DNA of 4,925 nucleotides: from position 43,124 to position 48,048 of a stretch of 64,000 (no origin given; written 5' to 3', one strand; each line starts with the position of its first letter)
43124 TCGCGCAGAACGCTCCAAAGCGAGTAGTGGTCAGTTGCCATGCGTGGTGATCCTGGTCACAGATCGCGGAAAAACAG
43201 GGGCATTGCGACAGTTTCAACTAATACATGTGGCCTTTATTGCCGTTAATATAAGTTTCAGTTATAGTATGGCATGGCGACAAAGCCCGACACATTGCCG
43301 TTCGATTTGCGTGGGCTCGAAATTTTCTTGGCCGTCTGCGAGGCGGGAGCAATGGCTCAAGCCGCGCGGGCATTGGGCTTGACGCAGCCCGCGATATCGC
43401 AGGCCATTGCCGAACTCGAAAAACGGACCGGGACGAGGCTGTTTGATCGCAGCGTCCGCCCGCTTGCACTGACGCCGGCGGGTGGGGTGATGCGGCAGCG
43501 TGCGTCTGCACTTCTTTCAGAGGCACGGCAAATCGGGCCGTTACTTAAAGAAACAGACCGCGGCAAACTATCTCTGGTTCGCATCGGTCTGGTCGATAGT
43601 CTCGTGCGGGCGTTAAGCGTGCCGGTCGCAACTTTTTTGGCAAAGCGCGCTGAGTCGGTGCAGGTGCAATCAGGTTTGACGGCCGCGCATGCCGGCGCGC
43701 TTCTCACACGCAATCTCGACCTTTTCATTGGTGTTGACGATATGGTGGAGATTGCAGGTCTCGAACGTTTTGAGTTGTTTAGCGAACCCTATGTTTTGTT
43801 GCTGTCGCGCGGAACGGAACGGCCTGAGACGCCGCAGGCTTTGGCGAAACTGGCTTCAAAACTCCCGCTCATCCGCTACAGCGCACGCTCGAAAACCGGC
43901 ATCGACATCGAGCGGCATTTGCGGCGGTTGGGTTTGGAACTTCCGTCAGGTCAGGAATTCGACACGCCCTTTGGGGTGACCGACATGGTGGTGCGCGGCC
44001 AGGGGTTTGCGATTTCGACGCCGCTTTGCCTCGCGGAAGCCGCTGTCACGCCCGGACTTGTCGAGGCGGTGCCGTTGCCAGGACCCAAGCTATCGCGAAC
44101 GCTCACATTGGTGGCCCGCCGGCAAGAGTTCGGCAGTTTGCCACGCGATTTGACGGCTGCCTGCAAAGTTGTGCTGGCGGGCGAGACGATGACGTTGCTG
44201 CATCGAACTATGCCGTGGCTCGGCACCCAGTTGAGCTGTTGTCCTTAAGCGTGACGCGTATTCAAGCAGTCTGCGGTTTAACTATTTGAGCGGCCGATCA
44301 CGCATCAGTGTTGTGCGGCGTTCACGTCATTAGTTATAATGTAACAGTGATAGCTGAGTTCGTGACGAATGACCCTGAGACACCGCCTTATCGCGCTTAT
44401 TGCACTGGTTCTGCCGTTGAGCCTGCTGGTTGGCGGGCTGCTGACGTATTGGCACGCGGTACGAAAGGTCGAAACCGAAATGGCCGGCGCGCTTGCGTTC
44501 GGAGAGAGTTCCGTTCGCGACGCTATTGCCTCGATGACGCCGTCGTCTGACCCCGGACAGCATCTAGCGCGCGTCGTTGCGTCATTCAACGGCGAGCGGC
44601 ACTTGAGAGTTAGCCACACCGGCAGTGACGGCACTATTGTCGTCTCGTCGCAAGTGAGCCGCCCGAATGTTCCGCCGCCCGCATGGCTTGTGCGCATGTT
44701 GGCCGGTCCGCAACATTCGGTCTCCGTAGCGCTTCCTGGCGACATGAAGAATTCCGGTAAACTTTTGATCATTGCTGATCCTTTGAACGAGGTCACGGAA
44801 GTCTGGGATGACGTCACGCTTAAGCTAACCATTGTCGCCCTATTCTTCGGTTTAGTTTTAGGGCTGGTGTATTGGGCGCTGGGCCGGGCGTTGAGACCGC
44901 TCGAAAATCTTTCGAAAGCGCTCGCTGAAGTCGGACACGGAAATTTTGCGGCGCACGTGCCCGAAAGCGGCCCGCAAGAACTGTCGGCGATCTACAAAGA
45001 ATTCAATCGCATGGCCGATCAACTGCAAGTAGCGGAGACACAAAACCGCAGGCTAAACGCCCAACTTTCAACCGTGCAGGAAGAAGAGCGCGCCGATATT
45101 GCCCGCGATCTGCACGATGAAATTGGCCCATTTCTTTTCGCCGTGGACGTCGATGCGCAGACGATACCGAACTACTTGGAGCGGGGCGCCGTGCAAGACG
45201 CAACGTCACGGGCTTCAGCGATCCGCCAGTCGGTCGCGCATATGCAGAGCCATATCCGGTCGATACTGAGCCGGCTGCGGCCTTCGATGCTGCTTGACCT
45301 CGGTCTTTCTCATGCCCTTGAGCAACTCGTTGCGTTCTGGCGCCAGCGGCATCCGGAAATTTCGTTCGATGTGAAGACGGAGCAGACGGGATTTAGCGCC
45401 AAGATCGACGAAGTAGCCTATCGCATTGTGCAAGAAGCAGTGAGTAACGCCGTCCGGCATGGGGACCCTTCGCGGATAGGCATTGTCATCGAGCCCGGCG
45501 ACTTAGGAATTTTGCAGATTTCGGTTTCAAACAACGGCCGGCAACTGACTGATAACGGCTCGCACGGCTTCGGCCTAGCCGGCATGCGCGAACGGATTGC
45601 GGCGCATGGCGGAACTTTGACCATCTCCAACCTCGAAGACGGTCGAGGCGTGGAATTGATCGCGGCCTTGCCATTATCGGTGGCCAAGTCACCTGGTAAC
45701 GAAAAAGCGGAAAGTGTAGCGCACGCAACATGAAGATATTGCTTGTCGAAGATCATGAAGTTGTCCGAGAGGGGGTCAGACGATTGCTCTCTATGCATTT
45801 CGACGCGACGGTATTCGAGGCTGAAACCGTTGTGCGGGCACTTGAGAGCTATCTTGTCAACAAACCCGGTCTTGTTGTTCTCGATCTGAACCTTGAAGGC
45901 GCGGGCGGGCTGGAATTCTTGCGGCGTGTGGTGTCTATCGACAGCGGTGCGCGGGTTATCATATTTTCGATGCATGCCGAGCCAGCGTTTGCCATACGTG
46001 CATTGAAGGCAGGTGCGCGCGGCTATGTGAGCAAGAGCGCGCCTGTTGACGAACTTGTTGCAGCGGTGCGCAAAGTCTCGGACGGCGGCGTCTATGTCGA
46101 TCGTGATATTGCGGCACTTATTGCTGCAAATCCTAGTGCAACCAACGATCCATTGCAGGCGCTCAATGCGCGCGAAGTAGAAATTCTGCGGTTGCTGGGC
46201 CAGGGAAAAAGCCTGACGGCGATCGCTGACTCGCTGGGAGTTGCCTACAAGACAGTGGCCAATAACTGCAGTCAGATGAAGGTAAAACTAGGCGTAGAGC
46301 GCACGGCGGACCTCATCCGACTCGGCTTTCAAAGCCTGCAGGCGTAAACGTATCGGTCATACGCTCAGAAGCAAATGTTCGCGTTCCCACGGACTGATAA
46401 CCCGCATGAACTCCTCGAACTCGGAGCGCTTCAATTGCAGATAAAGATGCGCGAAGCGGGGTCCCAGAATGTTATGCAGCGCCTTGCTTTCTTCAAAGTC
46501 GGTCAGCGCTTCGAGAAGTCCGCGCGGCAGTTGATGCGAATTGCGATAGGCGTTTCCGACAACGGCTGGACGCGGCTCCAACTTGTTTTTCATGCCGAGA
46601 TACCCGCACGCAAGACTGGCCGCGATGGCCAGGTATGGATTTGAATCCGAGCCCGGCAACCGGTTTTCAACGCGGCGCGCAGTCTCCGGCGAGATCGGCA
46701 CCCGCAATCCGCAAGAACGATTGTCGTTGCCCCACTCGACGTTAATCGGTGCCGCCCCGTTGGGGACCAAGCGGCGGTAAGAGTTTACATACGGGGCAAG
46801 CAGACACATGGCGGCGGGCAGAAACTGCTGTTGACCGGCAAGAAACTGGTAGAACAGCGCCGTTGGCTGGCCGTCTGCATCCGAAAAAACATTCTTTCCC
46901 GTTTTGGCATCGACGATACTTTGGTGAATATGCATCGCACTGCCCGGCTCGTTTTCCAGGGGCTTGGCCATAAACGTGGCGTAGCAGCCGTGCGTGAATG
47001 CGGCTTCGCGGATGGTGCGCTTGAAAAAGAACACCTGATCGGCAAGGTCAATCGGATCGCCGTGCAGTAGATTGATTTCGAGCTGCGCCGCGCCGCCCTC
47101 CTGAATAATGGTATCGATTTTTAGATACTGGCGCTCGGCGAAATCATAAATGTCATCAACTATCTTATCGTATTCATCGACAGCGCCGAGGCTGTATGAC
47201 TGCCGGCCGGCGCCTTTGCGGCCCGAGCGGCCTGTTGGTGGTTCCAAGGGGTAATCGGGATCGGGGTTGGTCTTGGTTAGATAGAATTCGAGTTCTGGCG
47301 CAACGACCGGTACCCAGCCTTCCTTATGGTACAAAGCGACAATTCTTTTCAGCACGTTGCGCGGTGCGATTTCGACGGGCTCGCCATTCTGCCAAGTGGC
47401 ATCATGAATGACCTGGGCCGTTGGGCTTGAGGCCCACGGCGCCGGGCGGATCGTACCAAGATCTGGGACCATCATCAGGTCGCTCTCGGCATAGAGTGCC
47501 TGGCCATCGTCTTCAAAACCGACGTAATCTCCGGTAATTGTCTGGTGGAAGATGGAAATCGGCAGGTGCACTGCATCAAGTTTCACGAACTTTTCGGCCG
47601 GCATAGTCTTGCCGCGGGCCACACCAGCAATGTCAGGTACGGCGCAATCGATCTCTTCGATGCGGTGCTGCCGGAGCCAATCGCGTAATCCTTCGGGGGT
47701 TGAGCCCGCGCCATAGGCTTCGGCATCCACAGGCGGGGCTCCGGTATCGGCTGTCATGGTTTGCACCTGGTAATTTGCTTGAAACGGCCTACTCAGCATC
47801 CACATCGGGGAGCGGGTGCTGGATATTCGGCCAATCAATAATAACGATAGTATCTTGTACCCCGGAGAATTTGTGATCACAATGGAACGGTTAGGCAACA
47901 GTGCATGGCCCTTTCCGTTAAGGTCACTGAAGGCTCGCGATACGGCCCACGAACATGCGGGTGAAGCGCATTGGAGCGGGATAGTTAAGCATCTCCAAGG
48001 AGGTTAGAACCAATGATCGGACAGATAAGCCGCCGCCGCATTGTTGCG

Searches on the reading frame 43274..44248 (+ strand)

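Call 69: search_protein_families(library=pfam, proteins=[window:43274-44248:+], max_evalue=0.000001)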
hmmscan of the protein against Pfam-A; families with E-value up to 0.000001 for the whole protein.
window:43274-44248:+ (324 aa): 2 families
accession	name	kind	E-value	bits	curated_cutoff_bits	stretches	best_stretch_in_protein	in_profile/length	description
PF00126.33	HTH_1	-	2.2e-21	76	26.6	1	12-70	1-59/60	Bacterial regulatory helix-turn-helix protein, lysR family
PF03466.25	LysR_substrate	-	4.6e-19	69.1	28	1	101-286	7-192/209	LysR substrate binding domain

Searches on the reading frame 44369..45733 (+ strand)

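Call 69: search_protein_families(library=pfam, proteins=[window:44369-45733:+], max_evalue=0.000001)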
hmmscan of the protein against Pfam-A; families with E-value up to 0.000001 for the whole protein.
window:44369-45733:+ (454 aa): 3 families
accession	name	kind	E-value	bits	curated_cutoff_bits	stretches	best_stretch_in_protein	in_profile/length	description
PF00672.30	HAMP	-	3e-12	47.1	25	1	171-220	3-52/53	HAMP domain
PF02518.31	HATPase_c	-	2.1e-11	44.6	26.4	1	350-436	6-109/111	Histidine kinase-, DNA gyrase B-, and HSP90-like ATPase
PF07730.19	HisKA_3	-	2.3e-11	44.5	24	1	240-306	1-66/68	Histidine kinase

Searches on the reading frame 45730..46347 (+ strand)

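Call 69: search_protein_families(library=pfam, proteins=[window:45730-46347:+], max_evalue=0.000001)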
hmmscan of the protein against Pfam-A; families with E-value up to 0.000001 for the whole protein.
window:45730-46347:+ (205 aa): 2 families
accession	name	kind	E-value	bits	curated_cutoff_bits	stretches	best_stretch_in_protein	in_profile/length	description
PF00072.30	Response_reg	-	1.6e-23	83.5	30.2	1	3-114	1-111/111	Response regulator receiver domain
PF00196.25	GerE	-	7.8e-10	38.7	23.5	1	144-197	2-55/57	Bacterial regulatory proteins, luxR family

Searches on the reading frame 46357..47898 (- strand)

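Call 69: search_protein_families(library=pfam, proteins=[window:46357-47898:-], max_evalue=0.000001)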
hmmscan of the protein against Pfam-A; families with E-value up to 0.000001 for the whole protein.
window:46357-47898:- (513 aa): 1 family
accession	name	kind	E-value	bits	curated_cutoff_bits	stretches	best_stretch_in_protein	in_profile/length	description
PF00120.29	Gln-synt_C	-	3.4e-104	349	24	1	177-507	2-342/344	Glutamine synthetase, catalytic domain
